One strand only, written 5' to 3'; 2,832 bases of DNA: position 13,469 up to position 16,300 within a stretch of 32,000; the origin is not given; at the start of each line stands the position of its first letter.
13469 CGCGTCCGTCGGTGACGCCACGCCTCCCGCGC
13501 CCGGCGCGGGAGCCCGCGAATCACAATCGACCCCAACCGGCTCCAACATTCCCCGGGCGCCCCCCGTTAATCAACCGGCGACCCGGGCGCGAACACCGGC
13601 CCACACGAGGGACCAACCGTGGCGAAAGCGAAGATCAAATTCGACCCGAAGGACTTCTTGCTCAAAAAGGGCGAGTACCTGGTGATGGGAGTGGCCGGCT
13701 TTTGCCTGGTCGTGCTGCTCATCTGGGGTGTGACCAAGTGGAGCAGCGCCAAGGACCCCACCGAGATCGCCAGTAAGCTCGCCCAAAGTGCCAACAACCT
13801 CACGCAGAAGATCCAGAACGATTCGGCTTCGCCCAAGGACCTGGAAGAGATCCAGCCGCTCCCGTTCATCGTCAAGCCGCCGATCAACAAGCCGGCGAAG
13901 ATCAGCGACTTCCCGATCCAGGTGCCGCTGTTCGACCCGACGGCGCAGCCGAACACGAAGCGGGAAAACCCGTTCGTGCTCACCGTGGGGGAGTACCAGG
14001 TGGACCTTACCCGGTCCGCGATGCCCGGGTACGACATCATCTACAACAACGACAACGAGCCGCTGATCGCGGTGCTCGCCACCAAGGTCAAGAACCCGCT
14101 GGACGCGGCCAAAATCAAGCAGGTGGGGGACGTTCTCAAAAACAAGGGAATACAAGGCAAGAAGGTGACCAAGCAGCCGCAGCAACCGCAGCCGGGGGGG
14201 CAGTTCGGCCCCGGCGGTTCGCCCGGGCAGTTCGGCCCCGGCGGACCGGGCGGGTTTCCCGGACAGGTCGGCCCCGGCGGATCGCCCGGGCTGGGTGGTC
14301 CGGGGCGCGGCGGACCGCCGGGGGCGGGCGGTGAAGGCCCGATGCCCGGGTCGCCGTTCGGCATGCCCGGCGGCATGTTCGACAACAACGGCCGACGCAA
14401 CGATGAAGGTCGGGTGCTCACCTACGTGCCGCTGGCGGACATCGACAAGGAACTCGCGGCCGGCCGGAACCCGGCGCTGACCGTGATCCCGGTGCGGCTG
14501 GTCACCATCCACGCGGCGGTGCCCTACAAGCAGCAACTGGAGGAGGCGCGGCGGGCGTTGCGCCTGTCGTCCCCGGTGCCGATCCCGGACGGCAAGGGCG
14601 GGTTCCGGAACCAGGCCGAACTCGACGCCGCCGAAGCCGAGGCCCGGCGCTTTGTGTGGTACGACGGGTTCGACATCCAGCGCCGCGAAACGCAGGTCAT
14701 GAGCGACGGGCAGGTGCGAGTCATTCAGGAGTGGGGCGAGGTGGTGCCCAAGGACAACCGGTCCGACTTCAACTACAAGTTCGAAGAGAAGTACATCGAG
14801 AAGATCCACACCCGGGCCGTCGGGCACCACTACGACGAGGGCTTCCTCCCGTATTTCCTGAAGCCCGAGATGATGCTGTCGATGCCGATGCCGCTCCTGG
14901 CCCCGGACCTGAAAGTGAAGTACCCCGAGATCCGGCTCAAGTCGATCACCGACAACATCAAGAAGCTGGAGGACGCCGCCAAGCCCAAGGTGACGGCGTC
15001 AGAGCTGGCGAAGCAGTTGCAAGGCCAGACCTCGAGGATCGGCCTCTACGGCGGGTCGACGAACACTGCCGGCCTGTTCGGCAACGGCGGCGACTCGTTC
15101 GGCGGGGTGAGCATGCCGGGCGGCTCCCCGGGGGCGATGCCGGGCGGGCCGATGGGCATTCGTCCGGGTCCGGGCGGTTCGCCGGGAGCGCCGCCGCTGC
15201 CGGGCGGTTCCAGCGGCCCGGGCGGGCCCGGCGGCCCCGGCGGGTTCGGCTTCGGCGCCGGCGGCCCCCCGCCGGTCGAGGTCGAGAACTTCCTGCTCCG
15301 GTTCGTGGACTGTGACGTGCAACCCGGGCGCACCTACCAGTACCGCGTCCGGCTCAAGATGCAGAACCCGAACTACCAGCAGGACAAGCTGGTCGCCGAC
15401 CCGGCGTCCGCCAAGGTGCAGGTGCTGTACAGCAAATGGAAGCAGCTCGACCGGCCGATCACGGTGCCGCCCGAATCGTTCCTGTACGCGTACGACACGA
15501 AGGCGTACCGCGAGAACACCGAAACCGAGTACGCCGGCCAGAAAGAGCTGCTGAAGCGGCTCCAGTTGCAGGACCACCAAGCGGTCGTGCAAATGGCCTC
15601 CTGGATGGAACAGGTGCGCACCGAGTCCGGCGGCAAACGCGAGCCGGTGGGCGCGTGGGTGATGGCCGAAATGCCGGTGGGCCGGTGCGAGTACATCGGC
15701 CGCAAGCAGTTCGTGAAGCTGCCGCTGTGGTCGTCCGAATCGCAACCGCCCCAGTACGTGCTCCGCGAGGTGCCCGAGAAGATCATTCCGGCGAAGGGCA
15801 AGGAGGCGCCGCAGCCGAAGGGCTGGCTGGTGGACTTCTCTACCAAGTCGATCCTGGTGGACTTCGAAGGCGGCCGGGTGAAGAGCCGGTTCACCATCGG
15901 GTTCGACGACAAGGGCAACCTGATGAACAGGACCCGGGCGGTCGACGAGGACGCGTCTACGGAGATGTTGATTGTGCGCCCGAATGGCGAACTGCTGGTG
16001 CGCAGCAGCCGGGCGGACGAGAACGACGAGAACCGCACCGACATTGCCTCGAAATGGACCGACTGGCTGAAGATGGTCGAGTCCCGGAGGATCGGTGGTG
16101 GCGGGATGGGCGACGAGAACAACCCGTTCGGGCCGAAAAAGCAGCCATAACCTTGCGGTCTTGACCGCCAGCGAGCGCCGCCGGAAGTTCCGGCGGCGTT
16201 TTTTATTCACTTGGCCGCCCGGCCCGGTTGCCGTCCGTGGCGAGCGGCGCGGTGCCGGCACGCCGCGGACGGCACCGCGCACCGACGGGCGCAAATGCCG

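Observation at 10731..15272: Five Gly/Pro/Met/Phe low-complexity loops with shared MPGG and FG motifs, each placed just before a beta-strand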

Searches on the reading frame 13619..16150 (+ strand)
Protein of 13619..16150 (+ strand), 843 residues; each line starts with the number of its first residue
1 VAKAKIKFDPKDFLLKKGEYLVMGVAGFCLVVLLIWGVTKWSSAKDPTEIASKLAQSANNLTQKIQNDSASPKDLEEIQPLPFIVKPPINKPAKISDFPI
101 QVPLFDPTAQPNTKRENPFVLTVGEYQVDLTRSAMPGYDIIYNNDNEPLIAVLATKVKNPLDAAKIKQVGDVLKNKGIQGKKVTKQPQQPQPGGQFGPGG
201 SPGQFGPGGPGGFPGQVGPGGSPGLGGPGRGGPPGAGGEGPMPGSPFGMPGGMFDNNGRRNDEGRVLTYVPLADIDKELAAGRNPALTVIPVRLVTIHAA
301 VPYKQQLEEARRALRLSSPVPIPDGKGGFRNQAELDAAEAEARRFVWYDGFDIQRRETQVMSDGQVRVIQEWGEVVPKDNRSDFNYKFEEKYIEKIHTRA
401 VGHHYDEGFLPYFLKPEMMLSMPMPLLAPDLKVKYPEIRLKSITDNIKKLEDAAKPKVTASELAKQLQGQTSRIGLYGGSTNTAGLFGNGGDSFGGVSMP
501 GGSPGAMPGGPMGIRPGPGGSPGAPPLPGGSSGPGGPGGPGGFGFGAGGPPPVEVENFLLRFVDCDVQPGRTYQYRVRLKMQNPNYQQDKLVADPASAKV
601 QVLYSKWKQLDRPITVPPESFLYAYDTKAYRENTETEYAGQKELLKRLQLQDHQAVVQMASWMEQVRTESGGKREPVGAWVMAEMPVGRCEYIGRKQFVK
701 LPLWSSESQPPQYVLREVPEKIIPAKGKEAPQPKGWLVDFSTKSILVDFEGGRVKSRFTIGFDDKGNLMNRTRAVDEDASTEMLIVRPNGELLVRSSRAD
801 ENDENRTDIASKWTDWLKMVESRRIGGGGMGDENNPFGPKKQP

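Call 3: search_protein_families(library=pfam, proteins=[window:13619-16150:+], max_evalue=0.1)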
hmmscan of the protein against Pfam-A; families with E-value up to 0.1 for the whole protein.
window:13619-16150:+ (843 aa): 0 families

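Call 4: search_protein_families(library=ncbifam, proteins=[window:13619-16150:+], max_evalue=0.1)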
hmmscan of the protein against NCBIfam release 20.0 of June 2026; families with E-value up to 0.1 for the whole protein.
window:13619-16150:+ (843 aa): 0 families

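Call 13: find_homologous_proteins(query=window:13619-16150:+)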
Query window:13619-16150:+ (843 aa): 81 proteins with E <= 0.001 among 8000 candidates.
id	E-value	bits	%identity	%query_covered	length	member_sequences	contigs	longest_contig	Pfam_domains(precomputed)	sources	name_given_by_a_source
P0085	0.0e+0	1940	100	100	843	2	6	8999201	-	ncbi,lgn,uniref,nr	ncbi:hypothetical protein GobsT_62340 [Gemmata obscuriglobus]|uniref:hypothetical protein n=2 Tax=Ge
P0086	0.0e+0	1666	86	100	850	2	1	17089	-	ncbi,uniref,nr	ncbi:hypothetical protein R5W24_006082 [Gemmata sp. JC717]|uniref:hypothetical protein n=1 Tax=Gemma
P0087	0.0e+0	1320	100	68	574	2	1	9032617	-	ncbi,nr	ncbi:unnamed protein product [Gemmata obscuriglobus UQM 2246]|nr:unnamed protein product [Gemmata ob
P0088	0.0e+0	1292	68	100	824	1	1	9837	-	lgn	-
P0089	0.0e+0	1158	62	100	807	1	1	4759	-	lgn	-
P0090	4.4e-281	953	60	70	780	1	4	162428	-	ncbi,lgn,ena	-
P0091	3.8e-267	907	61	21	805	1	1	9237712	-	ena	-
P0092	1.4e-265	902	55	70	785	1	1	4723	-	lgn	-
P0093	3.5e-265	900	53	99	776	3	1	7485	-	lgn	-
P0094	2.2e-263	894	54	100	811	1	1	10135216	-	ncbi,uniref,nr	ncbi:unnamed protein product [Gemmata massiliana]|uniref:Uncharacterized protein n=1 Tax=Gemmata mas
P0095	1.5e-250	852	51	21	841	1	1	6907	-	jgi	jgi:hypothetical protein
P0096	3.5e-250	851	53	70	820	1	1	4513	-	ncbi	-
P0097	6.5e-247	840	50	99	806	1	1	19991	-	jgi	jgi:hypothetical protein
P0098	1.8e-245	835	50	99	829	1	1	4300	-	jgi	jgi:hypothetical protein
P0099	1.9e-243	828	55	21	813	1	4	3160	-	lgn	-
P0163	3.2e-22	97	29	34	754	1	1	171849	-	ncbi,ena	-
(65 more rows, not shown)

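Call 28: search_solved_structures(query=A2, max_evalue=1)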
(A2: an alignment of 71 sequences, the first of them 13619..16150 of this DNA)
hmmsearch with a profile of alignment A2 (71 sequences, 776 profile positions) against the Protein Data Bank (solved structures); distinct sequences matched with E-value up to 1: 6.
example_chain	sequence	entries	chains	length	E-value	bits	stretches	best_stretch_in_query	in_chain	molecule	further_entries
1ud0_A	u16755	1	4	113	0.0073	18.2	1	151-236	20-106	70 kDa heat-shock-like protein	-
9ynu_G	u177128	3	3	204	0.05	15.4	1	167-250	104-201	Transcription initiation factor TFIID subunit 10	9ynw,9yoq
6tb4_J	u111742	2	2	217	0.15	13.8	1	184-231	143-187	Transcription initiation factor TFIID subunit 10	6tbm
8e9y_A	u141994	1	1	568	0.64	11.7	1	177-237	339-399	Muscarinic acetylcholine receptor M3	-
8e9z_A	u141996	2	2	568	0.64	11.7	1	177-237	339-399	Muscarinic acetylcholine receptor M3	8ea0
4nqa_B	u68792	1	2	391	0.74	11.5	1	164-239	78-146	Liver X nuclear receptor beta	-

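Call 32: find_related_loci(query=A3, collection=genome_contigs, flank=10000)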
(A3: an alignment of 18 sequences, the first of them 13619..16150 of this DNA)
Query A3 (843 aa) in genome_contigs; peptide patterns used: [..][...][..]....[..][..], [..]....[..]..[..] (x = any residue, [..] = any of these).
192 stretches matched a pattern; 21 encode a relative of the query (tblastn E <= 1e-3); 21 distinct loci.
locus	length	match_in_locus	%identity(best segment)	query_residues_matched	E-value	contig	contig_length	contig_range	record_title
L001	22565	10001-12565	84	1-842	0e+0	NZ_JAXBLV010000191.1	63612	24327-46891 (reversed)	Gemmata algarum strain JC673 JC673_contig_191, whole genome shotgun sequence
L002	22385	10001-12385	53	14-840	0e+0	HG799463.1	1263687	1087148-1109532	Gemmata sp. IIL30 genomic scaffold, scaffold00002, whole genome shotgun sequence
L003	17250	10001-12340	49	4-824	0e+0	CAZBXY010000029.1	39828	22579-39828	MAG TPA_asm: uncultured Frigoriglobus sp. isolate SRP287051_co2_76 genome assembly, contig: NODE_2186_length_39828_cov_1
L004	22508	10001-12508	44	1-843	0e+0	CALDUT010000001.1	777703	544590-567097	MAG: uncultured Gemmata sp. isolate N1_Bin_METABAT__218_1 genome assembly, contig: c_000003015174, whole genome shotgun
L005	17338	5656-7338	60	254-841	0e+0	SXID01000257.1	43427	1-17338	MAG: Planctomycetia bacterium isolate F1-120-MAGs040 F1-120__c874121, whole genome shotgun sequence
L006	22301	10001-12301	54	1-841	0e+0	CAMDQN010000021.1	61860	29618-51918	MAG: Singulisphaera sp. GP187 isolate TrH-25oct19-98 genome assembly, contig: TrH-25oct19-C674, whole genome shotgun seq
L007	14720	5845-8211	47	1-836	0e+0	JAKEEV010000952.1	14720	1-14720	MAG: Planctomycetia bacterium isolate PMV_1_maxbin.004 PMV_1_maxbin.004.k101_938426, whole genome shotgun sequence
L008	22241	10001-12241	42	1-840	0e+0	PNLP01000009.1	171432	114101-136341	MAG: Planctomycetaceae bacterium isolate DS2.012 DS2_1000045_171432, whole genome shotgun sequence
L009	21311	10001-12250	42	3-837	0e+0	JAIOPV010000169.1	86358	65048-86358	MAG: Planctomycetota bacterium isolate LakeFargette_0920_ALND_MAG_60_11 LacPavin_0920_ALND_scaffold_528554, whole genome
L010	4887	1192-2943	52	254-840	0e+0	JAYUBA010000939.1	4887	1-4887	MAG: Frigoriglobus sp. isolate GFS_6685 GFS_6685_938, whole genome shotgun sequence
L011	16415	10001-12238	41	1-840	7e-177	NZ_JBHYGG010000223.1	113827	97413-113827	MAG: Gemmata sp. isolate SAMS01UC_bin-009 SAMS01UC_bin-009_c3, whole genome shotgun sequence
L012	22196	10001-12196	40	1-843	5e-174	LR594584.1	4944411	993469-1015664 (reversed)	Gemmataceae bacterium isolate CJuql4 genome assembly, scaffold: Scf2, whole genome shotgun sequence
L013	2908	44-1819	49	245-841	1e-172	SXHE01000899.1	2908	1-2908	MAG: Planctomycetia bacterium isolate F1-120-MAGs012 F1-120__c916853, whole genome shotgun sequence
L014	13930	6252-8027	47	248-840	8e-161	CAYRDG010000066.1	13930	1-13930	MAG TPA_asm: uncultured Frigoriglobus sp. isolate SRP263991_co5_149 genome assembly, contig: NODE_8563_length_13930_cov_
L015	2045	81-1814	48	251-841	2e-172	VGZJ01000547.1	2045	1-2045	MAG: Planctomycetota bacterium isolate K_Offshore_80m_m2_185 K_Offshore_80m_m2_185_Ga0194132_10088172, whole genome shot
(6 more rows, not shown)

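Call 46: predict_structure(alignment_id=A2)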
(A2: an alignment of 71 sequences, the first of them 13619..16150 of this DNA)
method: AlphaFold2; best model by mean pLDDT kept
length: 843 residues; sequences in the alignment: 71
mean_pLDDT: 77.2   pTM: 0.72
mean pLDDT of the five models: 77.2, 75.9, 72.6, 72.3, 71.5
residues with pLDDT >= 90: 324; 70-90: 260; 50-70: 126; < 50: 133
segments of 3 or more residues with pLDDT < 50: 1-5, 193-197, 199-203, 205-251, 497-550, 827-834
pLDDT, mean of each block of 10 residues (from residue 1): 47 68 77 71 58 80 68 66 64 65 61 88 96 94 91 82 83 89 79 48 42 40 38 38 40 71 84 91 91 97 95 91 92 91 92 94 87 74 86 93 90 90 93 94 93 84 72 73 71 51 41 40 41 42 42 81 95 96 93 89 94 92 93 88 84 91 83 84 93 89 88 81 62 83 91 80 84 81 90 93 94 93 61 49 46
secondary structure, 60 per line:
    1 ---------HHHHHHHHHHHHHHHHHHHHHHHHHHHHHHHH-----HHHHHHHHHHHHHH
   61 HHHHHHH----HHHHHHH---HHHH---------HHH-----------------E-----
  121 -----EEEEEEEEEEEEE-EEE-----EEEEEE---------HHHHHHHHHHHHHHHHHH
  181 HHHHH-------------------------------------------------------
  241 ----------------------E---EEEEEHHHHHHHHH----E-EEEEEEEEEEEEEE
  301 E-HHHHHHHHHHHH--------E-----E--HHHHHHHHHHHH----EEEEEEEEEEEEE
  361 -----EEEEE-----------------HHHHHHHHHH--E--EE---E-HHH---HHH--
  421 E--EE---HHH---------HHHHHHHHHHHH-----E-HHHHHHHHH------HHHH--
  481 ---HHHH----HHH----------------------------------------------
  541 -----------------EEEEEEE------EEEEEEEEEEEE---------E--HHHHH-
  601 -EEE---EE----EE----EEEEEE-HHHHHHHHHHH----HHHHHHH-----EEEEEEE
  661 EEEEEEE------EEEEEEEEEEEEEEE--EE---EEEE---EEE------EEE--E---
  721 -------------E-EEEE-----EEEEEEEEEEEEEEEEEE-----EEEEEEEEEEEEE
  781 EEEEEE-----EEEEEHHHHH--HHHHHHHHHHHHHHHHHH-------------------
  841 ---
elements in order (helices of 4 or more, strands of 3 or more residues): H10-41 H47-67 H72-78 H82-85 E126-138 E140-142 E148-153 H163-185 E267-271 H272-280 E287-301 H303-314 H332-343 E348-360 E366-370 H388-397 H441-452 H460-468 H475-478 H484-487 E558-564 E571-582 H595-599 E602-604 E620-625 H627-637 H642-648 E654-667 E674-688 E696-699 E703-705 E712-714 E736-739 E745-762 E768-786 E792-796 H797-801 H804-821

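Call 48: fold_search(model_id=the predicted structure, library=pdb)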
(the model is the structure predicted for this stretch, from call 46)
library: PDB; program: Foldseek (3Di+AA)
matches with E <= 10: 187; with E <= 0.001: 0
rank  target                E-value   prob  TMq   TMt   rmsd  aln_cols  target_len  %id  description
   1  7epx_H                1.5e-01  0.09  0.05  0.15  13.1       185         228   11  S protein of SARS-CoV-2 in complex with GW01 (released 2022-05-18)
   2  8v2b_C                2.0e-01  0.05  0.07  0.07  18.5       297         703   10  Cryo-EM structure of mouse type II OSM receptor complex: model for full extracellular assembly (released 2024-11-20)
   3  6vm9_D                4.7e-01  0.04  0.05  0.14  14.0       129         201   10  T4H2 T cell receptor bound to HLA-A2 presenting gp100T2M peptide (IMDQVPFSV) (released 2021-01-20)
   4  8avd_B                5.2e-01  0.03  0.06  0.11  21.2       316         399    7  Cryo-EM structure for a 3:3 complex between mouse leptin and the mouse LEP-R ectodomain (local refinement) (released 2023-04-05)
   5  9g93_I                5.5e-01  0.02  0.05  0.09  24.2       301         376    8  CryoET structure of the in vitro grown Bacillus anthracis Sap S-layer (released 2024-12-18)
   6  8d6a_A                5.8e-01  0.03  0.07  0.12  17.1       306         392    9  Cryo-EM structure of human LIF signaling complex: model containing the interaction core region (released 2023-03-29)
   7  6rpx                  6.1e-01  0.05  0.07  0.18  21.3       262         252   11  Cytokine receptor-like factor 3 C-terminus residues 174-442: native (released 2020-03-25)
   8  4ldx_B                7.2e-01  0.04  0.06  0.12  19.4       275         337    9  Crystal structure of the DNA binding domain of arabidopsis thaliana auxin response factor 1 (ARF1) in complex with pro (released 2014-02-12)
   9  6rpy                  8.0e-01  0.03  0.06  0.16  21.3       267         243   10  Cytokine receptor-like factor 3 C-terminus residues 174-442: Hg-SAD derivative (released 2020-03-25)
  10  9i3z_H                8.5e-01  0.06  0.05  0.14  22.4       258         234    8  Structure of anti-EV71 human monoclonal antibody 16-2-12D Fab (released 2026-02-04)
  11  8pn3_A                8.5e-01  0.01  0.03  0.07  28.4       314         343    8  Crystal structure of the HC7-Glu200Ala mutant complexed to a tetraglycopeptide. (released 2024-03-06)
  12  8pen_I                8.9e-01  0.06  0.04  0.03  22.5       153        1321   12  fully recruited RfaH bound to E. coli transcription complex paused at ops site (alternative state of RfaH) (released 2024-04-24)
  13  9g93_G                8.9e-01  0.01  0.05  0.10  23.4       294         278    7  CryoET structure of the in vitro grown Bacillus anthracis Sap S-layer (released 2024-12-18)
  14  6tav_A                9.4e-01  0.06  0.08  0.05  16.7       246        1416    7  Crystal structure of endopeptidase-induced alpha2-macroglobulin (released 2021-05-12)
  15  6vi2_D                9.9e-01  0.01  0.04  0.11  26.1       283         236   11  Structure of the unaligned Fab4 (released 2020-09-02)
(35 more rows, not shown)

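Call 69: find_encoding_contigs(protein=P0163, flank=10000, max_places=2)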
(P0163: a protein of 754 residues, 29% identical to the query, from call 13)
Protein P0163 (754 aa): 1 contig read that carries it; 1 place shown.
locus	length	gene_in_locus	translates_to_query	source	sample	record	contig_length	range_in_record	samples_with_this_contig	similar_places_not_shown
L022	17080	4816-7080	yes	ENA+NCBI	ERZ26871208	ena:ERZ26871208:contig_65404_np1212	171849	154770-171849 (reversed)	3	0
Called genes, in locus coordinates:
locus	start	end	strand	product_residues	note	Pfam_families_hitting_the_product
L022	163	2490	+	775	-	PF11104:PilM_2, PF14450:FtsA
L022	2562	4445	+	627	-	-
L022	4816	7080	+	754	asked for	-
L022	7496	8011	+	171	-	-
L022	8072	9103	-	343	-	PF26549:Tricorn_N (weak), PF00930:DPPIV_N (faint), PF14583:Pectate_lyase22 (faint), PF26549:Tricorn_N, PF07676:PD40, PF26550:Tricorn_2nd, PF26549:Tricorn_N, PF07676:PD40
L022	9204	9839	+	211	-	-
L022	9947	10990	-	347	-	PF12006:DUF3500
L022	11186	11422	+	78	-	-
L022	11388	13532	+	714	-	PF10162:G8, PF24606:CEMIP_beta-hel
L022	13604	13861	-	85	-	-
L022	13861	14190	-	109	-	-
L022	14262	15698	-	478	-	-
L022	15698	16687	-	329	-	-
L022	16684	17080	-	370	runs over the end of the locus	PF01170:UPF0020, PF05175:MTS (weak)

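Call 73: search_protein_representatives(alignment_id=A2)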
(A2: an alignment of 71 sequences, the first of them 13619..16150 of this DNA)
Query: 71 sequences, 776 profile positions. Proteins with E-value up to 0.001 (for the whole library): 3922; up to 1e-10: 2269; up to 1e-30: 872. The best 150 are listed.
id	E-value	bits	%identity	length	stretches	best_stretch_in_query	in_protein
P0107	0.0e+00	1079.8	-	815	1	2-776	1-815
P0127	9.7e-290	980.1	-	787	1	2-775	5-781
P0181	6.5e-276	934.4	-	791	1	2-766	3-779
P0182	1.0e-266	904.0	-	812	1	3-774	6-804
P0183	2.2e-248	843.3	-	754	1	2-775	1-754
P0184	7.3e-248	841.6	-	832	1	2-774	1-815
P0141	2.5e-245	833.2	-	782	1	2-774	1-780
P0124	3.3e-237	806.4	-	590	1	223-773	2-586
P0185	5.7e-237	805.6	-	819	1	2-775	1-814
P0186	1.5e-236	804.2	-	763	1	3-774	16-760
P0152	6.6e-225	765.7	-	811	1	5-766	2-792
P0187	5.5e-223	759.4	-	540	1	230-774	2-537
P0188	6.3e-223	759.2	-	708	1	5-765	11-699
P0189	1.3e-219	748.2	-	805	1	5-774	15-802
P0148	3.6e-219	746.8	-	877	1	5-774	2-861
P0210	2.5e-169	581.9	-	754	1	8-766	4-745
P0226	1.2e-151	523.4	-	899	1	5-773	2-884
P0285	6.2e-113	395.4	-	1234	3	494-771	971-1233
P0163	1.1e-111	391.3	-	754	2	277-763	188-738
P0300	7.6e-109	381.9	-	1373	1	91-765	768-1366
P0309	6.0e-106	372.3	-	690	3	477-770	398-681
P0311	8.9e-106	371.8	-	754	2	474-771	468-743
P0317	1.8e-105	370.7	-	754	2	6-424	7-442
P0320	4.1e-104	366.3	-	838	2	204-770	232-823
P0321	4.1e-104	366.3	-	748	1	6-772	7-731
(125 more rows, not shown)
